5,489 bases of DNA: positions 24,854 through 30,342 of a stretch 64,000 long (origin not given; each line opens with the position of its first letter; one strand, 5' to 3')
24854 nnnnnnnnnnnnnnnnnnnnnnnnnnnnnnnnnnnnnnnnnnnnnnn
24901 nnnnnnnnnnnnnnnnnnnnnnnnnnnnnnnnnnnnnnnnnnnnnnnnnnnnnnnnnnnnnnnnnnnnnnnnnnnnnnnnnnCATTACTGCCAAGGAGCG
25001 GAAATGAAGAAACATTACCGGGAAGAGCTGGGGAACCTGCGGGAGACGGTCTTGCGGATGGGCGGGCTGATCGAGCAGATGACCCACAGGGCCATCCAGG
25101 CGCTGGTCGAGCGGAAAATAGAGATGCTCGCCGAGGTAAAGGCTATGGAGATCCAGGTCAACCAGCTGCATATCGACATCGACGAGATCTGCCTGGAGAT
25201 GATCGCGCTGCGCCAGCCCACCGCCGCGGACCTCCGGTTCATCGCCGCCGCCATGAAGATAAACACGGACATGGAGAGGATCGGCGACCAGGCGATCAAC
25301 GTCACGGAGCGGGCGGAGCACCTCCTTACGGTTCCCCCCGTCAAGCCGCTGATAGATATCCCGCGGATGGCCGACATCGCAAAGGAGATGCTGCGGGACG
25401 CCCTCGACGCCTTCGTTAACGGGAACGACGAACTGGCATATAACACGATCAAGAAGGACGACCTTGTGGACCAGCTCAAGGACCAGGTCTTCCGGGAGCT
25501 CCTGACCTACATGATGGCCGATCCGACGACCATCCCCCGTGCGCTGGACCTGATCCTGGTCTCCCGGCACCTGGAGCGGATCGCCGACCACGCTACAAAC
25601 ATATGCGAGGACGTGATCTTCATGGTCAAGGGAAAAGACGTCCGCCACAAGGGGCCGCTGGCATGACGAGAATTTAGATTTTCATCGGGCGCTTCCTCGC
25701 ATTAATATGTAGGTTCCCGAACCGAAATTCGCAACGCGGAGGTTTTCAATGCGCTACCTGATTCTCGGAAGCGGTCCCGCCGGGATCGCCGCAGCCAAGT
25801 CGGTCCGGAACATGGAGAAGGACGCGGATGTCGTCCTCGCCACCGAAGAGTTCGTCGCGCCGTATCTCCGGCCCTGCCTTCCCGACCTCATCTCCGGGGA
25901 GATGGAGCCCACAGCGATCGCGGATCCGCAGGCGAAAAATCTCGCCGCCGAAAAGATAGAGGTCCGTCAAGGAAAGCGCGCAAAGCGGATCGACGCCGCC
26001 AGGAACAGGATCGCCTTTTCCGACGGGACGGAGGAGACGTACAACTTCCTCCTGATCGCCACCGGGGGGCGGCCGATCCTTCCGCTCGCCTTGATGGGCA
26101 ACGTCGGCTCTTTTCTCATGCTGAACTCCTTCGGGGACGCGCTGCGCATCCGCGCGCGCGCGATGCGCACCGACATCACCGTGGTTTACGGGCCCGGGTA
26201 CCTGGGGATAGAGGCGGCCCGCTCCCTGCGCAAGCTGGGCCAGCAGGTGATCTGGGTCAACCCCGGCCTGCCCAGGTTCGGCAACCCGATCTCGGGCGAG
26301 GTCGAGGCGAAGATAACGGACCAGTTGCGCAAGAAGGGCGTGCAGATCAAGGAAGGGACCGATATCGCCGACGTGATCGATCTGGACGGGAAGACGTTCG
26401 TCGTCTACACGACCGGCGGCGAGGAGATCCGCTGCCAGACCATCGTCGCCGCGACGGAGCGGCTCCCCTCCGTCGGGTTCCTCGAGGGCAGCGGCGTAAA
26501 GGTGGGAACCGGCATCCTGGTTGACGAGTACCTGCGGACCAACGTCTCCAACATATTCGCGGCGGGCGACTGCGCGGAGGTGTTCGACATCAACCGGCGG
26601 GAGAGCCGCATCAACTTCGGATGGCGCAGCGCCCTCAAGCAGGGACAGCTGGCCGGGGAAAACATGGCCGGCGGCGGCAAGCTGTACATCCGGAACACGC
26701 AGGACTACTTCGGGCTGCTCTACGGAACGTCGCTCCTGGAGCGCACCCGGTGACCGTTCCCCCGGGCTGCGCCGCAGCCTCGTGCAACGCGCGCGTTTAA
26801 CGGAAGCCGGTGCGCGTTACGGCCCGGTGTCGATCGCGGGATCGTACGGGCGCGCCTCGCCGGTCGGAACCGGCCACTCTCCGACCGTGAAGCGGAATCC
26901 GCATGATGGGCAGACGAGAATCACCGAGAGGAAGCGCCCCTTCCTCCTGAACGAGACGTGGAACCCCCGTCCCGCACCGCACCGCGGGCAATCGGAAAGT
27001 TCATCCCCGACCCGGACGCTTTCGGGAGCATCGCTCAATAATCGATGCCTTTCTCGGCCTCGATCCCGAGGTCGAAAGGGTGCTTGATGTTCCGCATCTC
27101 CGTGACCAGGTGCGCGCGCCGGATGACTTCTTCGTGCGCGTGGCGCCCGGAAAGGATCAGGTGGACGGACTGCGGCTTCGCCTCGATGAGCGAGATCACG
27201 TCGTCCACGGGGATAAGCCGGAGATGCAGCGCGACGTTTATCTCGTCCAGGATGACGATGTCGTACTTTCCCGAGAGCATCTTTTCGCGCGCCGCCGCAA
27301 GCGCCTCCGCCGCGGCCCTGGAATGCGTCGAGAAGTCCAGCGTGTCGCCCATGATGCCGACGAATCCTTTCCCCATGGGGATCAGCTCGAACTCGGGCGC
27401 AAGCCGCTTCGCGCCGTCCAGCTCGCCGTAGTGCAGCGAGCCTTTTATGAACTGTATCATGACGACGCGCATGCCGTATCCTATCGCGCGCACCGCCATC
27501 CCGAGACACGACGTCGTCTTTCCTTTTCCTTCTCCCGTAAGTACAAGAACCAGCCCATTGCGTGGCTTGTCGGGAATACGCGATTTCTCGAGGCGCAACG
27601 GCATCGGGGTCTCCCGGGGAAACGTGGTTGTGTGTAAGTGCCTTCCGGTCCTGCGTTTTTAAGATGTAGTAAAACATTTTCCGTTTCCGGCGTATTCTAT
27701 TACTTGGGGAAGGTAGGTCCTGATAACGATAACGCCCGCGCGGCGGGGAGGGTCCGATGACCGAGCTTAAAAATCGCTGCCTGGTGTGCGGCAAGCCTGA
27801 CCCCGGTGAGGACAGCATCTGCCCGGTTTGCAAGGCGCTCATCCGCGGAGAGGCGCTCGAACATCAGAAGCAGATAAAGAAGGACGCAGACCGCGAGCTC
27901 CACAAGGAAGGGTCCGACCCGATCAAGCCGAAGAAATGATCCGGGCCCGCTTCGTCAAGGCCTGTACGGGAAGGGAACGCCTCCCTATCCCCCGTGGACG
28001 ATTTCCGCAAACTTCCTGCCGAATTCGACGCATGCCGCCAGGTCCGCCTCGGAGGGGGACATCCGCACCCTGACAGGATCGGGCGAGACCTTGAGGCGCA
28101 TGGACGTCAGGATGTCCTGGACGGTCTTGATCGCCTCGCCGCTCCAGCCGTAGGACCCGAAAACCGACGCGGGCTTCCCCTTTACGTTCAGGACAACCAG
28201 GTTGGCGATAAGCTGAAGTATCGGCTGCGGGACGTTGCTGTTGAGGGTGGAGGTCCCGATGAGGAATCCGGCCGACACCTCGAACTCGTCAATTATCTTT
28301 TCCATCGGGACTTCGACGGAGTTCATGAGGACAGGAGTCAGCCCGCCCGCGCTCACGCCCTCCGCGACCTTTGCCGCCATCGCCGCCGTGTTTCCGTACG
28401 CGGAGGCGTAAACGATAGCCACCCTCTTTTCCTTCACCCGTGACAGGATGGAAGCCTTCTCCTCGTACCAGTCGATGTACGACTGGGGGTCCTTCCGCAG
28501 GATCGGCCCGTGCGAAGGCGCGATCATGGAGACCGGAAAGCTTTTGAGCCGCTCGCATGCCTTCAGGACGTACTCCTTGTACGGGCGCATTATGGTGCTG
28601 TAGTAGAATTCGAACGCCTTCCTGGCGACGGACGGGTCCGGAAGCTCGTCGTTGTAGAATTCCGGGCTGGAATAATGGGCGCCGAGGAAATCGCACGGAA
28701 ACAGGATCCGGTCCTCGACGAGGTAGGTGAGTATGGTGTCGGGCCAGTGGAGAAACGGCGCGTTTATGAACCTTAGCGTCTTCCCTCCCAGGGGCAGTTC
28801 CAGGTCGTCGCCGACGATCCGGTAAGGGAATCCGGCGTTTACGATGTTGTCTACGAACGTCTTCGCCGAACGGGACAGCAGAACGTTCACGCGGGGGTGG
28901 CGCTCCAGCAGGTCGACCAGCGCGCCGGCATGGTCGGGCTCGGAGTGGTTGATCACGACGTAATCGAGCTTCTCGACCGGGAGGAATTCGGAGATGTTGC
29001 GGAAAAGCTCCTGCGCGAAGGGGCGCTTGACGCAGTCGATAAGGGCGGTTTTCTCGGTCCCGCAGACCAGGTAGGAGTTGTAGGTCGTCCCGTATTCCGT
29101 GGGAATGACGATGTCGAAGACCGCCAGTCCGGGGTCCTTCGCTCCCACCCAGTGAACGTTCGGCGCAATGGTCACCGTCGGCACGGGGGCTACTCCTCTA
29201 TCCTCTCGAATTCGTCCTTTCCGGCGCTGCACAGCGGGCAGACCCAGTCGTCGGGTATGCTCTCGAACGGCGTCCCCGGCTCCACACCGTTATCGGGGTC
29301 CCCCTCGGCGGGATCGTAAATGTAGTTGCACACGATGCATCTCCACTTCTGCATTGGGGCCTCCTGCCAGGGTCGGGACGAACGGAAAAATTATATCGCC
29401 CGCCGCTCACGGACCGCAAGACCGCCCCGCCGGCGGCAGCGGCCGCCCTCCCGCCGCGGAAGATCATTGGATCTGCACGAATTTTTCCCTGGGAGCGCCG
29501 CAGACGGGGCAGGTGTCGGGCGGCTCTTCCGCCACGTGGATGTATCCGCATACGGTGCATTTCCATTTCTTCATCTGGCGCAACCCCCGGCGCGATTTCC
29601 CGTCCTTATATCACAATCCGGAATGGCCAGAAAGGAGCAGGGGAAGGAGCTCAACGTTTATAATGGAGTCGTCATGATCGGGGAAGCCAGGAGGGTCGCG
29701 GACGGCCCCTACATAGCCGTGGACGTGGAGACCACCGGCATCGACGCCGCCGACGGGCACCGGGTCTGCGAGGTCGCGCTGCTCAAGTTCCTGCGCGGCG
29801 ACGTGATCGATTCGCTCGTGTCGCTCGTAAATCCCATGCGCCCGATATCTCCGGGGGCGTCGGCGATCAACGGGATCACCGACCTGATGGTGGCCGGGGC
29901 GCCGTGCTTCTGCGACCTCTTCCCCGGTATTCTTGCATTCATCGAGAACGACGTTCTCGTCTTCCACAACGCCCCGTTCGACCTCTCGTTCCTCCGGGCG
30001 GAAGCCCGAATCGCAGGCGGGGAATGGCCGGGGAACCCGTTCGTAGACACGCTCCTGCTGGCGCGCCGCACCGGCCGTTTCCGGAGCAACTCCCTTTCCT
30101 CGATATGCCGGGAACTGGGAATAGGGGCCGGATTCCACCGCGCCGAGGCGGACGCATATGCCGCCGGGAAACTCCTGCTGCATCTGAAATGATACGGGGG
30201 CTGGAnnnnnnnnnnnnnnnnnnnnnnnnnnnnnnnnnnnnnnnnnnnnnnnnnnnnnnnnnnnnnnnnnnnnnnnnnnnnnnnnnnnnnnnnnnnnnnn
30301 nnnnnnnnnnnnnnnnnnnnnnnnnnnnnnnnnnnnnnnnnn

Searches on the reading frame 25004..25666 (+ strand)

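Call 59: search_protein_families(library=pfam, proteins=[window:25004-25666:+], max_evalue=0.00001)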
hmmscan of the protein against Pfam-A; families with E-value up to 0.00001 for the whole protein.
window:25004-25666:+ (220 aa): 1 family
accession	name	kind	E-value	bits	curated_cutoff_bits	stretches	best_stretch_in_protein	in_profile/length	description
PF01895.24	PhoU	-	7.5e-48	161.3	23.5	2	119-204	1-89/89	PhoU domain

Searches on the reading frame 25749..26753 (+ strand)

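Call 59: search_protein_families(library=pfam, proteins=[window:25749-26753:+], max_evalue=0.00001)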
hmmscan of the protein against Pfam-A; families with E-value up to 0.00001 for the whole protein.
window:25749-26753:+ (334 aa): 4 families
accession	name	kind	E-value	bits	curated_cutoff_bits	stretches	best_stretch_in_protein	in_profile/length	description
PF07992.20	Pyr_redox_2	-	4.6e-48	164.6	26.1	1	2-282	2-278/291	Pyridine nucleotide-disulphide oxidoreductase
PF00070.33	Pyr_redox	-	1.4e-11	45.1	22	1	145-213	3-70/82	Pyridine nucleotide-disulphide oxidoreductase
PF13738.12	Pyr_redox_3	-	3.9e-10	39.9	30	0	144-273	167-305/305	Pyridine nucleotide-disulphide oxidoreductase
PF03486.20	HI0933_like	-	3.7e-07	30.3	50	0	188-237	114-165/244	HI0933-like protein Rossmann domain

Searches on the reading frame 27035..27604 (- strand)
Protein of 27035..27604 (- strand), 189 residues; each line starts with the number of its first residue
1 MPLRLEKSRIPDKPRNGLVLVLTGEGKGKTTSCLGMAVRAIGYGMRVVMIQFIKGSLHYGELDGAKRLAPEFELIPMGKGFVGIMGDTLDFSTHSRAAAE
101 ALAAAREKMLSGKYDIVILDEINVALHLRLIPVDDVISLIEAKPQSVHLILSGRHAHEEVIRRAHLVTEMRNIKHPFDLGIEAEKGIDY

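Call 59: search_protein_families(library=pfam, proteins=[window:27035-27604:-], max_evalue=0.00001)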
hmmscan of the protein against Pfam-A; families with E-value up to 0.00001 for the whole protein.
window:27035-27604:- (189 aa): 1 family
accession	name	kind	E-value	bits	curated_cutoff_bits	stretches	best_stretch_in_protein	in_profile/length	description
PF02572.21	CobA_CobO_BtuR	-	1.4e-59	201.6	25.7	1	16-189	2-172/172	ATP:corrinoid adenosyltransferase BtuR/CobO/CobP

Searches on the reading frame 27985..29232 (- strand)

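Call 59: search_protein_families(library=pfam, proteins=[window:27985-29232:-], max_evalue=0.00001)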
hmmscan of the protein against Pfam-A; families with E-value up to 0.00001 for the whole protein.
window:27985-29232:- (415 aa): 3 families
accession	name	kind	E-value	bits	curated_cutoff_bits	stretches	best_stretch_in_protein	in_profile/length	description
PF19583.5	ODP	-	1.9e-25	90.3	27.2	1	51-242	3-194/194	ODP family beta lactamase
PF00258.30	Flavodoxin_1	-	1.4e-13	51.6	25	1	273-405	1-143/143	Flavodoxin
PF00753.33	Lactamase_B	-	2.1e-11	44.6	22.7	1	51-186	6-154/196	Metallo-beta-lactamase superfamily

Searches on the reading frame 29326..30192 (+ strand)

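Call 59: search_protein_families(library=pfam, proteins=[window:29326-30192:+], max_evalue=0.00001)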
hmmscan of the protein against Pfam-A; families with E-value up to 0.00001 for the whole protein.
window:29326-30192:+ (288 aa): 1 family
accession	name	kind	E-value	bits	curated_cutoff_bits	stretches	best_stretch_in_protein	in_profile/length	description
PF00929.31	RNase_T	-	8.8e-26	91.8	24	1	130-283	1-163/164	Exonuclease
